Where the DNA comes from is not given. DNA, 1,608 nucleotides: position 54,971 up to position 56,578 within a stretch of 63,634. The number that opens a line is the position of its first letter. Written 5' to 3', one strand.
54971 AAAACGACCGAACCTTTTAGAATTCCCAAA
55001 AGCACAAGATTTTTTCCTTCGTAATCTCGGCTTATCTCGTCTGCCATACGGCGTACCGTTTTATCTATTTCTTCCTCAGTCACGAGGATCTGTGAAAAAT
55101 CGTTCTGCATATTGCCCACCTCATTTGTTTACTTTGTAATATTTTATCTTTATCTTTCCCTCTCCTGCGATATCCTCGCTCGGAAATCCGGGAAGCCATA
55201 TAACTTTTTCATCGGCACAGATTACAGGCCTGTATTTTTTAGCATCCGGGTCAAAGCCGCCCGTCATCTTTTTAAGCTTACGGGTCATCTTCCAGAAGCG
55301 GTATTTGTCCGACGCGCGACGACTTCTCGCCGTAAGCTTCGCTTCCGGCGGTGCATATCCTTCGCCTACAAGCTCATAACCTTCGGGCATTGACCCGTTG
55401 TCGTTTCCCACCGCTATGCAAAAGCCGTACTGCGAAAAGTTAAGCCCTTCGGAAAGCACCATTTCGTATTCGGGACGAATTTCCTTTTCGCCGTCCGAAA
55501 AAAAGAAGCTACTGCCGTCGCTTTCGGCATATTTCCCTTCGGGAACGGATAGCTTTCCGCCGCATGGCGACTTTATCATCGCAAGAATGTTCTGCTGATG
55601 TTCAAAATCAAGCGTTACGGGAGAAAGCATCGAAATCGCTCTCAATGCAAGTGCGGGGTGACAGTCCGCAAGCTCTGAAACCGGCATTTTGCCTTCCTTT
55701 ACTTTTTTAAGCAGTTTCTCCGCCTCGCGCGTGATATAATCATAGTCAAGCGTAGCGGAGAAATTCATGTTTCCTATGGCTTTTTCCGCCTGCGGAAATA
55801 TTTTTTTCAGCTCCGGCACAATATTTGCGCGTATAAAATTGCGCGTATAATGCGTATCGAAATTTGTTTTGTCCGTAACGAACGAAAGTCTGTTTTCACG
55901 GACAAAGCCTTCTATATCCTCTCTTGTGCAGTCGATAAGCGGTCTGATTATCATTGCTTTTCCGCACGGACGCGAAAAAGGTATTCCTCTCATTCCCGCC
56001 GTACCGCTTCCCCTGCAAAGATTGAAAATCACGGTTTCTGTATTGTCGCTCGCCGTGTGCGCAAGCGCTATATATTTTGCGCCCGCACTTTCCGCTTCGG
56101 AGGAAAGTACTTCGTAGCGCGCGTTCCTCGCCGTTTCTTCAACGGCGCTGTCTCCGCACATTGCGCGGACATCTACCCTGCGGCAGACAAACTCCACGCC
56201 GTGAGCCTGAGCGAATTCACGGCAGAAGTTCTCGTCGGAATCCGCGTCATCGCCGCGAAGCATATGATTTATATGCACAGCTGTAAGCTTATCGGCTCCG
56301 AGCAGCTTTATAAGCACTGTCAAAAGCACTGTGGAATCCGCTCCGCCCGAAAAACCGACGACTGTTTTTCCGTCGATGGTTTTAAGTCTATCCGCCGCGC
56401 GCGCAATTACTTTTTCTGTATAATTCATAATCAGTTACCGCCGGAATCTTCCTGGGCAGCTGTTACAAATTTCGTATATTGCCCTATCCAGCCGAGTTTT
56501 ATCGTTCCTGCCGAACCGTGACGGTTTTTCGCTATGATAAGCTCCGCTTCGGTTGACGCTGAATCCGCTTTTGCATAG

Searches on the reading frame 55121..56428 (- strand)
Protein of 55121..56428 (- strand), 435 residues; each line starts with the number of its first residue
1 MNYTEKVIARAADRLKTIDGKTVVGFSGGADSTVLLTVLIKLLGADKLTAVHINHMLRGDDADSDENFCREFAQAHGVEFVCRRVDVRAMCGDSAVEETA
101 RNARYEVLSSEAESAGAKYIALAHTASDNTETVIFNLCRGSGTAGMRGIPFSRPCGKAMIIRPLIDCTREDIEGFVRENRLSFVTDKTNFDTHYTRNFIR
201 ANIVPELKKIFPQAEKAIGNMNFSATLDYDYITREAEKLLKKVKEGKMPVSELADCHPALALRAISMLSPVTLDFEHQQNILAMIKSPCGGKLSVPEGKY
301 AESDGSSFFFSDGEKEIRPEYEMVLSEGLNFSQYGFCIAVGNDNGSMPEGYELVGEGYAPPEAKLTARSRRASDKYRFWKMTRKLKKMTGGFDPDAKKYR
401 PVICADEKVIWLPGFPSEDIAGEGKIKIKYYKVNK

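Call 101: search_protein_families(library=ncbifam, proteins=[window:55121-56428:-], max_evalue=1e-10)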
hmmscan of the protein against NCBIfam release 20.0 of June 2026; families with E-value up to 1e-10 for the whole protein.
window:55121-56428:- (435 aa): 3 families
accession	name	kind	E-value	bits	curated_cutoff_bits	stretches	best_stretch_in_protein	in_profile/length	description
TIGR02432.1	lysidine_TilS_N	equivalog_domain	4.2e-51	173.6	93.6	1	22-205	2-189/189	tRNA lysidine(34) synthetase TilS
NF007942.0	PRK10660.1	equivalog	1.6e-37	129.3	606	1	19-220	17-216/439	tRNA lysidine(34) synthetase TilS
NF007972.0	PRK10696.1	equivalog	1.2e-11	44.5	272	1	20-214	42-240/295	tRNA 2-thiocytidine(32) synthetase TtcA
